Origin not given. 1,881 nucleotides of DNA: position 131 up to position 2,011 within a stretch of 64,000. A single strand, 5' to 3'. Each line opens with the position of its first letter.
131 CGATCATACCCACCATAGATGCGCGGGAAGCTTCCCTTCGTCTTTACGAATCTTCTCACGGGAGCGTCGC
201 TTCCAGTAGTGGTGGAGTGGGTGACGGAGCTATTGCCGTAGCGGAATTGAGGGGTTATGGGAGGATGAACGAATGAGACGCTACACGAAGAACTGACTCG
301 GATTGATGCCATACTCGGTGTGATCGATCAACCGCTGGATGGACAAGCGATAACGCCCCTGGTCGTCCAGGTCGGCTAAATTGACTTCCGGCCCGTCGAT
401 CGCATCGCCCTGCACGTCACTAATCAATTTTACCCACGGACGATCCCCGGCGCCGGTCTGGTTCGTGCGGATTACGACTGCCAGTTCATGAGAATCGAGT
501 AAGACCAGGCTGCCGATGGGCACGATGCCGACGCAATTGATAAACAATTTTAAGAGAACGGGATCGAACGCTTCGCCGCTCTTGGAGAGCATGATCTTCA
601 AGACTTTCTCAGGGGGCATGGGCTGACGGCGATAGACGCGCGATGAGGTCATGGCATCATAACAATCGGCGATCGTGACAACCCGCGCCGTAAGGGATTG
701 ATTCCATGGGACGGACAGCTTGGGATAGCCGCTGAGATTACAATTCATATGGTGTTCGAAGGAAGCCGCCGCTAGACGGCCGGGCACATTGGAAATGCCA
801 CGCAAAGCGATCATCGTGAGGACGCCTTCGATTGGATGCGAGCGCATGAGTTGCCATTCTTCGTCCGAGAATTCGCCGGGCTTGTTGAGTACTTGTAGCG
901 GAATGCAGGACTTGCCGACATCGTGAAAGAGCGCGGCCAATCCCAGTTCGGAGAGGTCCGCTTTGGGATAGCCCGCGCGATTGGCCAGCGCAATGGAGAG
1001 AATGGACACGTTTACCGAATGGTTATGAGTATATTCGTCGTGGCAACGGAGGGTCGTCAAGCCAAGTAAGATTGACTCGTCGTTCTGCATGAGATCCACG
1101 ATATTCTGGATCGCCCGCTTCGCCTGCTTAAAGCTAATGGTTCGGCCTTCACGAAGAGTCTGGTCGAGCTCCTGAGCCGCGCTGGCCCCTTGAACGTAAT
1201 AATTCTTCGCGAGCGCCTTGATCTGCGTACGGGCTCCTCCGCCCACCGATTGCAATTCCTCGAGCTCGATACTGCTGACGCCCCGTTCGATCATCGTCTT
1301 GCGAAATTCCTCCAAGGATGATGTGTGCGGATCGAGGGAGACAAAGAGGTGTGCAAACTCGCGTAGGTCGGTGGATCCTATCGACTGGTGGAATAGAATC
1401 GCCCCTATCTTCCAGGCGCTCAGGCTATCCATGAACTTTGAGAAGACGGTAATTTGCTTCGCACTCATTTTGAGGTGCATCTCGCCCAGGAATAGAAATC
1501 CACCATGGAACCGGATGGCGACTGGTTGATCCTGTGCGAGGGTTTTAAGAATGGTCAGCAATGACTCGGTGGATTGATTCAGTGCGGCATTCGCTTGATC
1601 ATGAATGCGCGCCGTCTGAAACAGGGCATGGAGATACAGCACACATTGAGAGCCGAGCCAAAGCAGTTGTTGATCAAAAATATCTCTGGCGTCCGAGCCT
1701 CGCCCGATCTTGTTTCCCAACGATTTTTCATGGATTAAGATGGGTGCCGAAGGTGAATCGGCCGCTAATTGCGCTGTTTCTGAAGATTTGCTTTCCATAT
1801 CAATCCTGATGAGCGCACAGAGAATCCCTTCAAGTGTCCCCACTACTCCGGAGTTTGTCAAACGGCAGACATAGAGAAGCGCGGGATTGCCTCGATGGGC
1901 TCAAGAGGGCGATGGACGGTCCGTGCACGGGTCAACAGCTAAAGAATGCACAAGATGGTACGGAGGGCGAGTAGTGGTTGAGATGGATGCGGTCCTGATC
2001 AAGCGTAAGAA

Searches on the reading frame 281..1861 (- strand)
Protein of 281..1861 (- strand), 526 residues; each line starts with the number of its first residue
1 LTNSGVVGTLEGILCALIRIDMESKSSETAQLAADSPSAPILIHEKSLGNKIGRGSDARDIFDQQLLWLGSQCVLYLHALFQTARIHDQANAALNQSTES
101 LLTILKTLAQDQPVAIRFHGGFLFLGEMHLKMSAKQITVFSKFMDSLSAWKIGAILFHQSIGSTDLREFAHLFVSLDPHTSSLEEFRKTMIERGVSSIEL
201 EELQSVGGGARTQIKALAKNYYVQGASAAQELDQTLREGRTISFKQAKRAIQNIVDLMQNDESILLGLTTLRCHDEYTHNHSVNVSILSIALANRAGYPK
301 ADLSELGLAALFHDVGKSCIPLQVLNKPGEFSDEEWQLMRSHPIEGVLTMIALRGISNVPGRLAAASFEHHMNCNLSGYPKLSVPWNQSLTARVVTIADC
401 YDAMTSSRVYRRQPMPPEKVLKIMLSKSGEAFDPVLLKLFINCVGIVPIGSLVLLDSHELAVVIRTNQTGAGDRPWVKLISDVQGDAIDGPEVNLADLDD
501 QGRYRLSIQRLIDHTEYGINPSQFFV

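Call 35: search_protein_families(library=pfam, proteins=[window:281-1861:-], max_evalue=0.001)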
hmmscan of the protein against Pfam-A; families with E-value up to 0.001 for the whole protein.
window:281-1861:- (526 aa): 2 families
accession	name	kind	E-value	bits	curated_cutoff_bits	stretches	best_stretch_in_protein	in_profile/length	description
PF13487.12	HD_5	-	1.9e-15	57.5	27.2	1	274-435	10-169/170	HD domain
PF01966.28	HD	-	4.6e-10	40.2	22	1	280-404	3-116/116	HD domain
